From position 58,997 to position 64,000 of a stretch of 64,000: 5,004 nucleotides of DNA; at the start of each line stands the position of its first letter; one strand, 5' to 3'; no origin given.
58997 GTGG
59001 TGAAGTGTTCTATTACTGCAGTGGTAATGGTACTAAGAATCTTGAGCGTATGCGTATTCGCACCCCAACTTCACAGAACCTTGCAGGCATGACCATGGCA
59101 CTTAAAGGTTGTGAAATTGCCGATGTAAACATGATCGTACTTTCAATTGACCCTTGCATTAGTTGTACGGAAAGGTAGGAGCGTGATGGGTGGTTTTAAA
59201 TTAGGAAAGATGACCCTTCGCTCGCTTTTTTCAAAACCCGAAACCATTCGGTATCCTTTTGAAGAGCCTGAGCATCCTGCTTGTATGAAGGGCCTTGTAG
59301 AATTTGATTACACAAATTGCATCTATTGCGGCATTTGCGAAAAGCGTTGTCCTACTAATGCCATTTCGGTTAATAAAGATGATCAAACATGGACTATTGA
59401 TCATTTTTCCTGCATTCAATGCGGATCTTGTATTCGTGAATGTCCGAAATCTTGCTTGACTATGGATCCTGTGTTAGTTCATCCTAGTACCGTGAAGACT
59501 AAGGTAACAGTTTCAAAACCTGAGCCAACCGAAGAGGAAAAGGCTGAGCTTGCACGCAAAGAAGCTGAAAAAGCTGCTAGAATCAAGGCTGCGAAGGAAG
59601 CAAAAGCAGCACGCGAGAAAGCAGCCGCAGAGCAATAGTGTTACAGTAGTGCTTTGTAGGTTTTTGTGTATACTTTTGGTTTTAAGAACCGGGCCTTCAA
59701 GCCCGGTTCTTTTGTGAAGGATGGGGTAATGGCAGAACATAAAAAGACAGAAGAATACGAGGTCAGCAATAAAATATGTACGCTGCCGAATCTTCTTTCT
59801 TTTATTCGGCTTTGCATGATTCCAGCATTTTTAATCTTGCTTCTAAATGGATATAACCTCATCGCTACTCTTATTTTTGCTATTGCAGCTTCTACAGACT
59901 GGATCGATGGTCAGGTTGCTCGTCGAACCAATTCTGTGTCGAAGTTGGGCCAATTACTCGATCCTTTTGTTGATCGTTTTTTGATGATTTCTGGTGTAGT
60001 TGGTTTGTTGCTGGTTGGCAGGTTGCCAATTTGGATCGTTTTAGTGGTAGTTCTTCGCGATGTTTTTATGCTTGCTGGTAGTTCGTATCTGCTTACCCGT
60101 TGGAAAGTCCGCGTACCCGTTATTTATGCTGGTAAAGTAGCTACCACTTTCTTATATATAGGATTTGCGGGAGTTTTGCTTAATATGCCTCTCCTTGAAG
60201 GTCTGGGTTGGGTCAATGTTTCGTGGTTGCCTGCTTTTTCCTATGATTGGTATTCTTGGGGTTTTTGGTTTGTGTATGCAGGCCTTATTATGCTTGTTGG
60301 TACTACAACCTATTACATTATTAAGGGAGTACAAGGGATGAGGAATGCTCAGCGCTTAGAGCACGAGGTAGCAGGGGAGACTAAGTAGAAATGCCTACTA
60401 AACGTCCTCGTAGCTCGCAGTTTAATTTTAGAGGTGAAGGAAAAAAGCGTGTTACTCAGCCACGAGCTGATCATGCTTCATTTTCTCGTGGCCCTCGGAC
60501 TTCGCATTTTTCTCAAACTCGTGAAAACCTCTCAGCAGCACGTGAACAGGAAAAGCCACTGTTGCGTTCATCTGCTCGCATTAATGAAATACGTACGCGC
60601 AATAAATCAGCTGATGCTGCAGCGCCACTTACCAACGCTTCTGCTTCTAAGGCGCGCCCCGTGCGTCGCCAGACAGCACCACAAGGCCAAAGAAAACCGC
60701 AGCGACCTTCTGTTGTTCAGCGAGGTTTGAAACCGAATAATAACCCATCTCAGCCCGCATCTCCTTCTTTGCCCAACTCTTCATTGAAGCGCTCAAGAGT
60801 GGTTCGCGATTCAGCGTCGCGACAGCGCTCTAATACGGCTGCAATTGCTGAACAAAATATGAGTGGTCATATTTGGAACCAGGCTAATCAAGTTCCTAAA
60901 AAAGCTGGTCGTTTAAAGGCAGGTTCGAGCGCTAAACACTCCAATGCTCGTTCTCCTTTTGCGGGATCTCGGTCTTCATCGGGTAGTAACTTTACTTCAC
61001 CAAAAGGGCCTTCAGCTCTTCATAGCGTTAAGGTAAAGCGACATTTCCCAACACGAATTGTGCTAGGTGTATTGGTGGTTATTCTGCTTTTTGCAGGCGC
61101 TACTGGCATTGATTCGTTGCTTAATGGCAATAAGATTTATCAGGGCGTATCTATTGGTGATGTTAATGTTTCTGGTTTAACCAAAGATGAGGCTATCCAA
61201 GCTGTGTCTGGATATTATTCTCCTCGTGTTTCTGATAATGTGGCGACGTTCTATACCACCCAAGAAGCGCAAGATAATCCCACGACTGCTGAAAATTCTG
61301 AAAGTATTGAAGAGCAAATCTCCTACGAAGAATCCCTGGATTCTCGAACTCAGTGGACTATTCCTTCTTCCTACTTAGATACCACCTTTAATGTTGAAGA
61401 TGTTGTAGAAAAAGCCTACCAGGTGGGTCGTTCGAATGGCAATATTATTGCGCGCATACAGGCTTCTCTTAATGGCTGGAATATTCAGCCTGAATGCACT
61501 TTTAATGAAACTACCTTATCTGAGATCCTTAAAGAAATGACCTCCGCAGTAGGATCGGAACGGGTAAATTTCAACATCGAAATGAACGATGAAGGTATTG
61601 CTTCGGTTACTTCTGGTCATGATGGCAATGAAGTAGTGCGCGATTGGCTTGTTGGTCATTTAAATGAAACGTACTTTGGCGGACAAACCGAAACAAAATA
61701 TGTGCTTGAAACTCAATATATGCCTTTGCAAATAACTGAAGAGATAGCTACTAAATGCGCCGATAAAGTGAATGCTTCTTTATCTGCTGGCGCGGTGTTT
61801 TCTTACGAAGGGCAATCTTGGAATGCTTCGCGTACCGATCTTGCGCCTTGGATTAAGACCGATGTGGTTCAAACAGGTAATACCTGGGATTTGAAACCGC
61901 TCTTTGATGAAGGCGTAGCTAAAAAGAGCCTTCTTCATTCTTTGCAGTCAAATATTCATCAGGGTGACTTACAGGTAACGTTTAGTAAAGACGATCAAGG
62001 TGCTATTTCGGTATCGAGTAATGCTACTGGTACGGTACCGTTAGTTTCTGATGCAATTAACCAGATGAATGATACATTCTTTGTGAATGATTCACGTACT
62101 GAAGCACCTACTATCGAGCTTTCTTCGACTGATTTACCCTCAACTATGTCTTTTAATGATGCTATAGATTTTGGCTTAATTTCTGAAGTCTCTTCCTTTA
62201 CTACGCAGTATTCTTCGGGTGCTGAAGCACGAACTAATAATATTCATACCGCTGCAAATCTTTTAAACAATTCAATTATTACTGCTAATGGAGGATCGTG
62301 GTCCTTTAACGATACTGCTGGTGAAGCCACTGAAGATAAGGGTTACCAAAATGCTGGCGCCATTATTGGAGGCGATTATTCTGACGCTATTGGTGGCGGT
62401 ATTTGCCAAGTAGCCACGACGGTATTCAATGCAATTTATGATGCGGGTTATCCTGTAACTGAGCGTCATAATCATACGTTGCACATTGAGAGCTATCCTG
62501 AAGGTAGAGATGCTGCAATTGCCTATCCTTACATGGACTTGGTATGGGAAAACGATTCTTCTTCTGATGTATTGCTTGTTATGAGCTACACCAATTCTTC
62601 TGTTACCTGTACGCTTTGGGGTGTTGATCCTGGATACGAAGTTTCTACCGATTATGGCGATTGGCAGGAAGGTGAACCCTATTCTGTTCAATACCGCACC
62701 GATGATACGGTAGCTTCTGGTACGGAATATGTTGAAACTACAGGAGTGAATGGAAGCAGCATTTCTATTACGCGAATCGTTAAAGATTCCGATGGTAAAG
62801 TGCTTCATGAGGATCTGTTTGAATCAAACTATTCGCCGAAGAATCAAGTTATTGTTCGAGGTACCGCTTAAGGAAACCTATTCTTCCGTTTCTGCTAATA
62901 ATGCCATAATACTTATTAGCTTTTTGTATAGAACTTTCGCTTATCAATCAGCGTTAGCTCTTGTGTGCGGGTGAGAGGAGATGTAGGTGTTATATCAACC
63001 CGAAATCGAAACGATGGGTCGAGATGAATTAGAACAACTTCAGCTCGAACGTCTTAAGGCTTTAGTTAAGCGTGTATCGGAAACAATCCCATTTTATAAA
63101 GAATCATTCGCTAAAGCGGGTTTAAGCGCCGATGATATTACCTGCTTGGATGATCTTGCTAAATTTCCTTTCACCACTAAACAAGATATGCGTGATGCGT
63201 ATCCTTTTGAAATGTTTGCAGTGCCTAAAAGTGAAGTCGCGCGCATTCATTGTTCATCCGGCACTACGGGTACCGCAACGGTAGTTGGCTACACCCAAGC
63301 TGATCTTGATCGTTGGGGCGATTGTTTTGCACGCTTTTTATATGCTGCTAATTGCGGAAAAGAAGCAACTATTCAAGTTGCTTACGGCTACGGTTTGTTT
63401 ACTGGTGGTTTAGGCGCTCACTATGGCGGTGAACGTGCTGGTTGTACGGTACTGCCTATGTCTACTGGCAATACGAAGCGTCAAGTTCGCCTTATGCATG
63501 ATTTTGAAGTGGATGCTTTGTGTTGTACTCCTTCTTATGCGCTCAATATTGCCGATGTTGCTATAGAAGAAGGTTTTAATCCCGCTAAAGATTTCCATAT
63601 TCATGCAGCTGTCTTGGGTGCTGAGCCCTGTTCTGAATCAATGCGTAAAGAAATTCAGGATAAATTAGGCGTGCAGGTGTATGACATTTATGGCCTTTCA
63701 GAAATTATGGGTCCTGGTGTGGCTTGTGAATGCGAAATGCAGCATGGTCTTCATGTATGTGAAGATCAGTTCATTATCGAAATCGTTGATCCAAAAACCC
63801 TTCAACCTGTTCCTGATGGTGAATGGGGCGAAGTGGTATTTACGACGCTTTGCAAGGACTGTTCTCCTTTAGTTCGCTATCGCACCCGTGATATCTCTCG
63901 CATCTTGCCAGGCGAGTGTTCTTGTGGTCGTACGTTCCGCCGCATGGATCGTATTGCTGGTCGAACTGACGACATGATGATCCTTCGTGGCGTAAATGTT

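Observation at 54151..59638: Complete six-subunit Ech-type (group 4) energy-converting [NiFe] hydrogenase operon whose EchD and EchF carry Ala/Lys/Glu-rich tails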

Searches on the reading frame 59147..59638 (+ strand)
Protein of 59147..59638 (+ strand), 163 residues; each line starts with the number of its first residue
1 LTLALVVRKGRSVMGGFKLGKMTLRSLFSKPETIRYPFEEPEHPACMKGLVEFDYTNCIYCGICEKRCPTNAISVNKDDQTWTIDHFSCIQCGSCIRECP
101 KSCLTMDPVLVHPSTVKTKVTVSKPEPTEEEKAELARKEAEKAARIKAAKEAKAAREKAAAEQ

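Call 3: search_protein_families(library=pfam, proteins=[window:59147-59638:+])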
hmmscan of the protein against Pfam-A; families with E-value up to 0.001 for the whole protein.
window:59147-59638:+ (163 aa): 10 families
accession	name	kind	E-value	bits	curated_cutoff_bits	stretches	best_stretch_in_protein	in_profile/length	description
PF00037.32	Fer4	-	2.6e-13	49.6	21.1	2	51-74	1-24/24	4Fe-4S binding domain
PF12838.12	Fer4_7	-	3.1e-13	50.4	27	2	57-102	1-51/52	4Fe-4S dicluster domain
PF13237.11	Fer4_10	-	2e-10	40.9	25.5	2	52-100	3-53/53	4Fe-4S dicluster domain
PF13187.11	Fer4_9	-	2.1e-09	37.7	27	1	57-103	1-51/52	4Fe-4S dicluster domain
PF13484.11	Fer4_16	-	7.1e-08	33.5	30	1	89-134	2-47/66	4Fe-4S double cluster binding domain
PF14697.11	Fer4_21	-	1.5e-07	31.8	35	1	54-106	4-59/59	4Fe-4S dicluster domain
PF12837.12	Fer4_6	-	1.7e-07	31.3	25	1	51-73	2-24/24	4Fe-4S binding domain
PF12797.12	Fer4_2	-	1.5e-06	28.3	24.5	0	84-100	5-21/22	4Fe-4S binding domain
PF13534.11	Fer4_17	-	0.00032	21.6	22.2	0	82-101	39-58/61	4Fe-4S dicluster domain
PF13183.11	Fer4_8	-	0.00067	20.6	27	0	56-102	3-67/68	4Fe-4S dicluster domain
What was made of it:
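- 59186..59485 (+): echF core (residues 1-100): NuoI/MbhN-like 2x[4Fe-4S] subunit, with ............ and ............. Pfam Fer4 families (call 3).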

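Call 4: search_protein_families(library=ncbifam, proteins=[window:59147-59638:+])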
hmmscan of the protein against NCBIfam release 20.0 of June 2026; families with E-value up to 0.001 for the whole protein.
window:59147-59638:+ (163 aa): 70 families (the best 25 are shown)
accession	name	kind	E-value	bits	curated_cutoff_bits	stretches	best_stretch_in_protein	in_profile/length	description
NF006221.0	PRK08348.1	subfamily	6.5e-16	58.2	124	1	20-140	7-130/136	NADH-plastoquinone oxidoreductase subunit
NF040612.1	F420_dehyd_FpoI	exception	3.6e-13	49.5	180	1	22-108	8-103/135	F420H2 dehydrogenase subunit FpoI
NF004537.0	PRK05888.1-3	equivalog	8.6e-13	48.3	163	1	21-106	28-132/204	NADH-quinone oxidoreductase subunit NuoI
TIGR01971.1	NuoI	subfamily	1.1e-12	47.6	113.05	1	22-109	4-103/121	NADH-quinone oxidoreductase, chain I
NF004541.0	PRK05888.2-2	equivalog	1.8e-12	47.4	217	1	28-149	31-154/168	NADH-quinone oxidoreductase subunit NuoI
TIGR00403.1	ndhI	equivalog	1.2e-11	44.5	302.35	1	22-106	28-121/183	NAD(P)H-quinone oxidoreductase subunit I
NF006076.0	PRK08222.1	equivalog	1.3e-11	44.7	270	1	32-107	14-93/181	hydrogenase 4 subunit H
NF009053.0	PRK12387.1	subfamily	1.8e-11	44.1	204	1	31-105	13-91/180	formate hydrogenlyase complex iron-sulfur subunit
NF005415.0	PRK06991.1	equivalog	2e-11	44.1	281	1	46-161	75-192/284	electron transport complex subunit RsxB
NF058577.1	FdxA_fam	equivalog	3.8e-11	43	65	1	57-101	8-50/52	4Fe-4S ferredoxin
TIGR01944.1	rnfB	subfamily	5.2e-10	39.2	68.7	1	48-125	105-181/190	RnfABCDGE type electron transport complex subunit B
NF042909.1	FMH_DH_FwdF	exception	8.3e-10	38.3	375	1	36-81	118-163/336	tungsten-dependent formylmethanofuran dehydrogenase subunit FwdF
NF004544.0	PRK05888.2-6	equivalog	9.4e-10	38.4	457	1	17-126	35-157/220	NADH-quinone oxidoreductase subunit NuoI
NF004539.0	PRK05888.1-5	equivalog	1.6e-09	37.6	225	1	21-121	21-134/162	NADH-quinone oxidoreductase subunit NuoI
NF038196.1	ferrodoxin_EFR1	subfamily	1.9e-09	37.9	75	1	56-106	184-231/242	EFR1 family ferrodoxin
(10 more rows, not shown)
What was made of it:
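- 59186..59485 (+): NCBIfam NuoI, FpoI and HyfH families match below their cutoffs (call 4).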

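Call 57: search_solved_structures(query=window:59186-59638:+, max_evalue=0.00001, show_alignments=2)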
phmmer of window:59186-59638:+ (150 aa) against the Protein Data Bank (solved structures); distinct sequences matched with E-value up to 0.00001: 69 (the best 60 are shown).
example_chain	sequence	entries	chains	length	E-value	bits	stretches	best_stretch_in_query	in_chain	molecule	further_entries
5t5i_F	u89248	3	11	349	3.6e-25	91.9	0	26-64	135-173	Tungsten formylmethanofuran dehydrogenase subunit fwdF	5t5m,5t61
9sw6_H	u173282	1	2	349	7.7e-25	90.8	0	26-63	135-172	Tungsten formylmethanofuran dehydrogenase, subunit F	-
9sfi_T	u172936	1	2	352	1.3e-22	83.6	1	25-92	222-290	4Fe-4S ferredoxin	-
9sw6_G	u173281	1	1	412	1.2e-21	80.4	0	35-90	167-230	Polyferredoxin protein MvhB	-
9eri_B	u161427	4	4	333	7e-21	78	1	43-95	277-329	Na(+)-translocating ferredoxin:NAD(+) oxidoreductase complex subunit B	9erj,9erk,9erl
9sfi_O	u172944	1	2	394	1.8e-19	73.4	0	31-99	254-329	Ferredoxin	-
9grx_I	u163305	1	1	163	2e-12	50.6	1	10-94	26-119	NAD(P)H-quinone oxidoreductase subunit I, chloroplastic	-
7wfg_I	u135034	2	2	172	4.5e-12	49.4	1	10-94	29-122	NAD(P)H-quinone oxidoreductase subunit I, chloroplastic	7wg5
7eu3_I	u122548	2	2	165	2.6e-11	46.9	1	15-94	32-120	NAD(P)H-quinone oxidoreductase subunit I, chloroplastic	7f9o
7v2c_B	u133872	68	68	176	6.9e-11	45.6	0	9-65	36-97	NADH dehydrogenase [ubiquinone] iron-sulfur protein 8, mitochondrial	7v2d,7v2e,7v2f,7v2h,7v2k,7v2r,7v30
5lc5_I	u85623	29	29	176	7e-11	45.5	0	9-65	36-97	NADH dehydrogenase [ubiquinone] iron-sulfur protein 8, mitochondrial | Mitochondrial complex I, TYKY subunit | NADH:ubiquinone oxidoreductase core subunit S8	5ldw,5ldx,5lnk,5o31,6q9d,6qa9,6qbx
5xtb_B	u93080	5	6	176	7.8e-11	45.4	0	8-65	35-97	NADH dehydrogenase [ubiquinone] iron-sulfur protein 8, mitochondrial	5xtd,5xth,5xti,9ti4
8b9z_I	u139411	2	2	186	1.2e-10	44.8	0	9-67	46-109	NADH dehydrogenase (ubiquinone) 23 kDa subunit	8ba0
9cwt_B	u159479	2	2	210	1.2e-10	44.8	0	8-65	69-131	NADH dehydrogenase [ubiquinone] iron-sulfur protein 8, mitochondrial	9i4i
6zk9_9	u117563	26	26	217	1.4e-10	44.6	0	9-65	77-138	Mitochondrial complex I, TYKY subunit | Complex I-23kD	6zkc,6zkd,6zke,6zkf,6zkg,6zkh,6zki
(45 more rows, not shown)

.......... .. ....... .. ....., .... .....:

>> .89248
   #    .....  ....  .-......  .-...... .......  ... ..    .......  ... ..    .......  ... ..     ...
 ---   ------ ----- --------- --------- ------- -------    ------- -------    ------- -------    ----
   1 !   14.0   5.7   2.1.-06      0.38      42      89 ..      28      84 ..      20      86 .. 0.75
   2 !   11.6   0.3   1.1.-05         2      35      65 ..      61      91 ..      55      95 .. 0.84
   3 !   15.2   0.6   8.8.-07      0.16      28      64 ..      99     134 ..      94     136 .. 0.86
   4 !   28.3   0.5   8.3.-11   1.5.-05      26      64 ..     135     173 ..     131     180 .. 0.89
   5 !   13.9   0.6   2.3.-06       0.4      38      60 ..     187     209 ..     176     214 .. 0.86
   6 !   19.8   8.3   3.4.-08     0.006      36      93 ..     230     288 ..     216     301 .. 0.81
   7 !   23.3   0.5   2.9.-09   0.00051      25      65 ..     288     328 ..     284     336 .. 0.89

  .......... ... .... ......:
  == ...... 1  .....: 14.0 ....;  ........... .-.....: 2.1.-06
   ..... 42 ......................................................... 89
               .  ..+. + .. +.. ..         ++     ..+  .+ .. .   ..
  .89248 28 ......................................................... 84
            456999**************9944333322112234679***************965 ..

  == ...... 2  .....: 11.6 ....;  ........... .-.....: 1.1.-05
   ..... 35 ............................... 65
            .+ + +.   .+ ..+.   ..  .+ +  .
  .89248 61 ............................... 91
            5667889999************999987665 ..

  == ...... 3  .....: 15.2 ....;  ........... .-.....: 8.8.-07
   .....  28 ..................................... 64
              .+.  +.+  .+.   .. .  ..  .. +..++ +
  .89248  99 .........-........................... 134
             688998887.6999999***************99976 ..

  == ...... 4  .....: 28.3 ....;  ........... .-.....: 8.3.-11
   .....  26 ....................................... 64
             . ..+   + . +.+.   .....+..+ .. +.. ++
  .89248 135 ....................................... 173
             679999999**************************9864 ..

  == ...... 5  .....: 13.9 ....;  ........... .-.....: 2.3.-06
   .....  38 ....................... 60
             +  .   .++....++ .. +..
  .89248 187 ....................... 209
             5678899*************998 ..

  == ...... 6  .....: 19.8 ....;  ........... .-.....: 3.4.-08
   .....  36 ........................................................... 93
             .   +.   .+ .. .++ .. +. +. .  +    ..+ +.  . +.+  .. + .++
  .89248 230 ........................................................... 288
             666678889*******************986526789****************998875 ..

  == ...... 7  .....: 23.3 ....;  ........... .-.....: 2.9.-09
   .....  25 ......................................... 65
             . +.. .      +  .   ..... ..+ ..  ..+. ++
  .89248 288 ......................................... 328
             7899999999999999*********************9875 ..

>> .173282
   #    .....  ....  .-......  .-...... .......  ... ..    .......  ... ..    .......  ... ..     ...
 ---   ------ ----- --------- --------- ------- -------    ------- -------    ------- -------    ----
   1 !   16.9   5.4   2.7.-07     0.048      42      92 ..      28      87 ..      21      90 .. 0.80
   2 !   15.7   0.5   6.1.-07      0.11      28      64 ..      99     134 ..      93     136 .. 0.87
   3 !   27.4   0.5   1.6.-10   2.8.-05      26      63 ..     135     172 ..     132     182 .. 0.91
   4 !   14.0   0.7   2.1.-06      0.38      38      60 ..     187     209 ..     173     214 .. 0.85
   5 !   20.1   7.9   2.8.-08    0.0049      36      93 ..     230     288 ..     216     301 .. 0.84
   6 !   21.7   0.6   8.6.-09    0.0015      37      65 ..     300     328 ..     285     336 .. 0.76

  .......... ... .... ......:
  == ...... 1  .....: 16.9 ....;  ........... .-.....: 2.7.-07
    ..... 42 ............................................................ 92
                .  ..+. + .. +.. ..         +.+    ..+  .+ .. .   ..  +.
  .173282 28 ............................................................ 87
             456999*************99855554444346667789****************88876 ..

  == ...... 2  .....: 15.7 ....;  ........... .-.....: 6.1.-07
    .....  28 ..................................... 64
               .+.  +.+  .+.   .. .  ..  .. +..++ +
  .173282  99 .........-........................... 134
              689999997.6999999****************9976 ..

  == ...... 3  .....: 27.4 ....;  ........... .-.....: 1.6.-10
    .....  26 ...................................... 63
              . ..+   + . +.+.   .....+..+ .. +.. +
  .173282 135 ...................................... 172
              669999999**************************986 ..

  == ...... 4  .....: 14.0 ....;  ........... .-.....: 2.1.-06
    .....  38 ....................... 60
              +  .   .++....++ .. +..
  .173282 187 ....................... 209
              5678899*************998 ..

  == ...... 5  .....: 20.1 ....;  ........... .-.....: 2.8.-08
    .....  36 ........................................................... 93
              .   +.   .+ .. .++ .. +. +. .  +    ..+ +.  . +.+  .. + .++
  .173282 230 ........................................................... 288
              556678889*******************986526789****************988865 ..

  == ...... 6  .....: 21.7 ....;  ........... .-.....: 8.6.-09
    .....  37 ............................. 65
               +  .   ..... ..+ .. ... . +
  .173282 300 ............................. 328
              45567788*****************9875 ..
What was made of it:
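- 59186..59485 (+): MbhN (6cfw_N) matches at 2.7e-10 (call 57).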

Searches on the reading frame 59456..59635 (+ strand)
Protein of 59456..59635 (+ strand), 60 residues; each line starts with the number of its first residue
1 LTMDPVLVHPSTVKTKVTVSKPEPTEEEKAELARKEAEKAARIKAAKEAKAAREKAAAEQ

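Call 58: search_solved_structures(query=window:59456-59635:+, max_evalue=10, show_alignments=5)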
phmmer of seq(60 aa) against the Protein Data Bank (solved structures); distinct sequences matched with E-value up to 10: 1.
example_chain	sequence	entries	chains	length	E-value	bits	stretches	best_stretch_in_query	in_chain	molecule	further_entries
9ix8_A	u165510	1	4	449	2.1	12.7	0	6-44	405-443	Phosphopentomutase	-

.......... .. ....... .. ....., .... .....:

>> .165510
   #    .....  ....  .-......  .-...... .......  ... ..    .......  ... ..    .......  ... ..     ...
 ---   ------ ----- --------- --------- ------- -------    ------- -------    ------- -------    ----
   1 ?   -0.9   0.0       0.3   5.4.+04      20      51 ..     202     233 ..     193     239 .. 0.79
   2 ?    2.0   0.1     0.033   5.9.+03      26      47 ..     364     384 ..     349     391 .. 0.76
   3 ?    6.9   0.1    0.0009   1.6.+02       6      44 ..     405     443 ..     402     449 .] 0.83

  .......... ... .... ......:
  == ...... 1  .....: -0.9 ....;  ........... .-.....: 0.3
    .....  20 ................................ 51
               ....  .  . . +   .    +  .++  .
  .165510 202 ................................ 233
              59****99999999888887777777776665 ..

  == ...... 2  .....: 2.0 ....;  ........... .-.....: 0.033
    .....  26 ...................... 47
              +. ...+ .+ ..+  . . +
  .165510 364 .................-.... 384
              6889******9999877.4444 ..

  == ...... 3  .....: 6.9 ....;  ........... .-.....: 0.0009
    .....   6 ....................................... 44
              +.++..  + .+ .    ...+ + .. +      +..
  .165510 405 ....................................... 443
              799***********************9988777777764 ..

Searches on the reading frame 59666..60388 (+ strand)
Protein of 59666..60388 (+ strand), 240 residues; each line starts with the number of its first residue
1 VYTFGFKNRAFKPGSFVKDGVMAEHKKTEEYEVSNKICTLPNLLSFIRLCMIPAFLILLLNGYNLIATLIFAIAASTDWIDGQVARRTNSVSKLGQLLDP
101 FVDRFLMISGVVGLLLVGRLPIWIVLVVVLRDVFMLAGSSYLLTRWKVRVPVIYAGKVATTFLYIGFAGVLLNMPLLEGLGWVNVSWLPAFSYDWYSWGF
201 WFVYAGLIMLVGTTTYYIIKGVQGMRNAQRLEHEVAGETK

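Call 19: search_protein_families(library=pfam, proteins=[window:59666-60388:+], max_evalue=0.00001)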
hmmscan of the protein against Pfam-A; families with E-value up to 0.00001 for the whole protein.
window:59666-60388:+ (240 aa): 1 family
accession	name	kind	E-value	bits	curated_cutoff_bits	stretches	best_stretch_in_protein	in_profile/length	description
PF01066.26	CDP-OH_P_transf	-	9.1e-35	120.7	22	1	39-184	2-146/152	CDP-alcohol phosphatidyltransferase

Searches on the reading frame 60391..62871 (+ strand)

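Call 19: search_protein_families(library=pfam, proteins=[window:60391-62871:+], max_evalue=0.00001)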
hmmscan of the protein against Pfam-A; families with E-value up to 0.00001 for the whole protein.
window:60391-62871:+ (826 aa): 3 families
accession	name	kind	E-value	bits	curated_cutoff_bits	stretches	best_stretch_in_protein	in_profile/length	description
PF04294.18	VanW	-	7.2e-41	139.2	27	1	614-743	2-130/130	VanW like protein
PF12229.13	PG_binding_4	-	7.8e-13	49.1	22.1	1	322-432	1-113/117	Putative peptidoglycan binding domain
PF07501.17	G5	-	3.9e-08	33.8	23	1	763-825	11-74/75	G5 domain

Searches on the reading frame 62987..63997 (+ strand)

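Call 79: search_protein_families(library=pfam, proteins=[window:62987-63997:+], max_evalue=0.001)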
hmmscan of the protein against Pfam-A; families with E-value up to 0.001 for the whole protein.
window:62987-63997:+ (337 aa): 2 families
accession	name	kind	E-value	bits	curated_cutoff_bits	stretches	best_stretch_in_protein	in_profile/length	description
PF00501.34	AMP-binding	-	4.3e-15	55.8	29.9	1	62-285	151-374/384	AMP-binding enzyme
PF04443.18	LuxE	-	1.1e-06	28.3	24.9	1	221-326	266-373/391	Acyl-protein synthetase, LuxE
